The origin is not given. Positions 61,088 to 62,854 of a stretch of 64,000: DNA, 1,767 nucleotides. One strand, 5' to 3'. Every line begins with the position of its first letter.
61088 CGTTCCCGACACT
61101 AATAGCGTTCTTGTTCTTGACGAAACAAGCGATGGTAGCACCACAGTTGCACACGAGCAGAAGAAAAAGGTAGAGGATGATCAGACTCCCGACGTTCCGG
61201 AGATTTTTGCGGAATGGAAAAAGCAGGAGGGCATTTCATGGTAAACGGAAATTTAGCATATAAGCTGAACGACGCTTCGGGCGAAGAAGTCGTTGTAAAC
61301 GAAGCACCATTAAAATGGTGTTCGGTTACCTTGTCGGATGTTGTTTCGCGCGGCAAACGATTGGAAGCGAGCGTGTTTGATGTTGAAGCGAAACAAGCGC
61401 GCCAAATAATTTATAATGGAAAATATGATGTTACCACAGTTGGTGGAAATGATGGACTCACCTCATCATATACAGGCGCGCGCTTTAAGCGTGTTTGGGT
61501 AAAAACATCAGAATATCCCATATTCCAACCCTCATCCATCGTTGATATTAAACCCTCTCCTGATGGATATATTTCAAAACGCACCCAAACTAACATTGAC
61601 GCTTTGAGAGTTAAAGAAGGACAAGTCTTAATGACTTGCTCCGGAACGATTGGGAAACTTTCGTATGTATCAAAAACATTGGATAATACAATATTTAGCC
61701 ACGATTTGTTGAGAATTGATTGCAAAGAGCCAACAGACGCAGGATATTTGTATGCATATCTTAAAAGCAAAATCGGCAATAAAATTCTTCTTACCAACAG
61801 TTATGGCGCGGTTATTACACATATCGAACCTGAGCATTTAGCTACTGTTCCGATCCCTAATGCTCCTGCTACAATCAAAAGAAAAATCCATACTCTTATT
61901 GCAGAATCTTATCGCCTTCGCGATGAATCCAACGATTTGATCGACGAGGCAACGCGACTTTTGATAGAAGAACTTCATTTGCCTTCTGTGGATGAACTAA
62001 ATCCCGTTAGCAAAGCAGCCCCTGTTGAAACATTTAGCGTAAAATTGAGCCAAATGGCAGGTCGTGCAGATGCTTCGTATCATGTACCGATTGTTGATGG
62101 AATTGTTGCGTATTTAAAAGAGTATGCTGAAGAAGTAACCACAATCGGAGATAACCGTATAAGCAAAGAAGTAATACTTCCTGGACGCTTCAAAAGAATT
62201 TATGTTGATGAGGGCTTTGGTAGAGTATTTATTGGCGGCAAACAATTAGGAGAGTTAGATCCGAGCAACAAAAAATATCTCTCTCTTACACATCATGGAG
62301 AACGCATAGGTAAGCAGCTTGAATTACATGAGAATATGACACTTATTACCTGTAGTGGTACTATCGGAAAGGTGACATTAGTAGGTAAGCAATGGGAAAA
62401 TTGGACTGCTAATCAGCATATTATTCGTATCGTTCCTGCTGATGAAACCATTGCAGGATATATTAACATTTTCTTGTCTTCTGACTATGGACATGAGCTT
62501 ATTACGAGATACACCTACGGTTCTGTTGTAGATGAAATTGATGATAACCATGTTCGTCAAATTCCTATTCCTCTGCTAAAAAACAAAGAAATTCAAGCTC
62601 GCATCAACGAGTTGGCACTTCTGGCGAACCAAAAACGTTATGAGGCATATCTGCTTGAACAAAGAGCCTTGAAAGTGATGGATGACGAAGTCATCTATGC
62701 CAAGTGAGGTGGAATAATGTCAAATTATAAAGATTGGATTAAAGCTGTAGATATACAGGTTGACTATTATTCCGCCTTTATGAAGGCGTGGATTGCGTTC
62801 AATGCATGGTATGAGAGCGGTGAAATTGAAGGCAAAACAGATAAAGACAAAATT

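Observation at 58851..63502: Four-gene operon: wHTH, nuclease-methyltransferase fusion, two-TRD S subunit and an Rx4H (HEPN-like) tail gene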

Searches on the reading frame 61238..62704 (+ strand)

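Call 3: search_protein_families(library=pfam, proteins=[window:61238-62704:+], max_evalue=0.1)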
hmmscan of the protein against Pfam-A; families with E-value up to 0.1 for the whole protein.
window:61238-62704:+ (489 aa): 1 family
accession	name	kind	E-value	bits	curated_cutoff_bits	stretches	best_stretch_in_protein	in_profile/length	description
PF01420.25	Methylase_S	-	2.3e-10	41.4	22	2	92-217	31-145/168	Type I restriction modification DNA specificity domain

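Call 4: search_protein_families(library=padloc, proteins=[window:61238-62704:+], max_evalue=0.1)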
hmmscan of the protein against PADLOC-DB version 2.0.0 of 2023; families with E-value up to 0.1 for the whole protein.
window:61238-62704:+ (489 aa): 73 families (the best 25 are shown)
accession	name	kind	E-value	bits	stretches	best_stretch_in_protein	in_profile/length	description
PDLC04137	mad5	-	1.1e-31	108.4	2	89-244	26-182/392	mads_5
PDLC03595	Specificity_II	-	2.8e-28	96.9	3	94-244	66-218/467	Type II specificity subunit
PDLC03089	Specificity_I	-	3.2e-24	83.8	2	88-218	29-162/446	Type I specificity subunit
PDLC03086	Specificity_I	-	6.1e-23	79.5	2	77-221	22-170/458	Type I specificity subunit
PDLC03100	Specificity_I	-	6.5e-23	79.8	2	89-240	222-378/392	Type I specificity subunit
PDLC03179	Specificity_I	-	2e-22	77.8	2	329-465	427-564/589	Type I specificity subunit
PDLC03072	Specificity_I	-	2.1e-22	77.8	2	91-230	265-409/448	Type I specificity subunit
PDLC03168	Specificity_I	-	8.1e-22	76.3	2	88-221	28-162/459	Type I specificity subunit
PDLC03079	Specificity_I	-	8.7e-22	75.9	2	114-238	74-197/470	Type I specificity subunit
PDLC03095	Specificity_I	-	4.7e-21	73.1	1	79-478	63-453/473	Type I specificity subunit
PDLC03108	Specificity_I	-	5e-21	73.5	2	96-230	275-411/452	Type I specificity subunit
PDLC03120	Specificity_I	-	3.6e-20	70.6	2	339-476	306-441/515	Type I specificity subunit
PDLC03099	Specificity_I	-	5.2e-20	69.9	2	109-227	250-363/405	Type I specificity subunit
PDLC03105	Specificity_I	-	1.2e-19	69.2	2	90-242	265-419/448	Type I specificity subunit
PDLC03069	Specificity_I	-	1.2e-19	68.7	2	310-467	200-365/387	Type I specificity subunit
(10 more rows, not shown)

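Call 5: search_protein_families(library=ncbifam, proteins=[window:61238-62704:+], max_evalue=0.1)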
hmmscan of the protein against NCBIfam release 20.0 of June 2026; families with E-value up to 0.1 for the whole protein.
window:61238-62704:+ (489 aa): 2 families
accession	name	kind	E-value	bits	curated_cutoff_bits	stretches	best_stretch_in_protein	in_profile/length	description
NF047740.1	antiphage_MADS5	equivalog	3.5e-106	355.8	400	2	28-351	4-323/461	methylation-associated defense system restriction endonuclease subunit S MAD5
NF007278.0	PRK09737.1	equivalog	1.3e-09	37.4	662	2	114-217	63-171/461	type I restriction-modification system specificity subunit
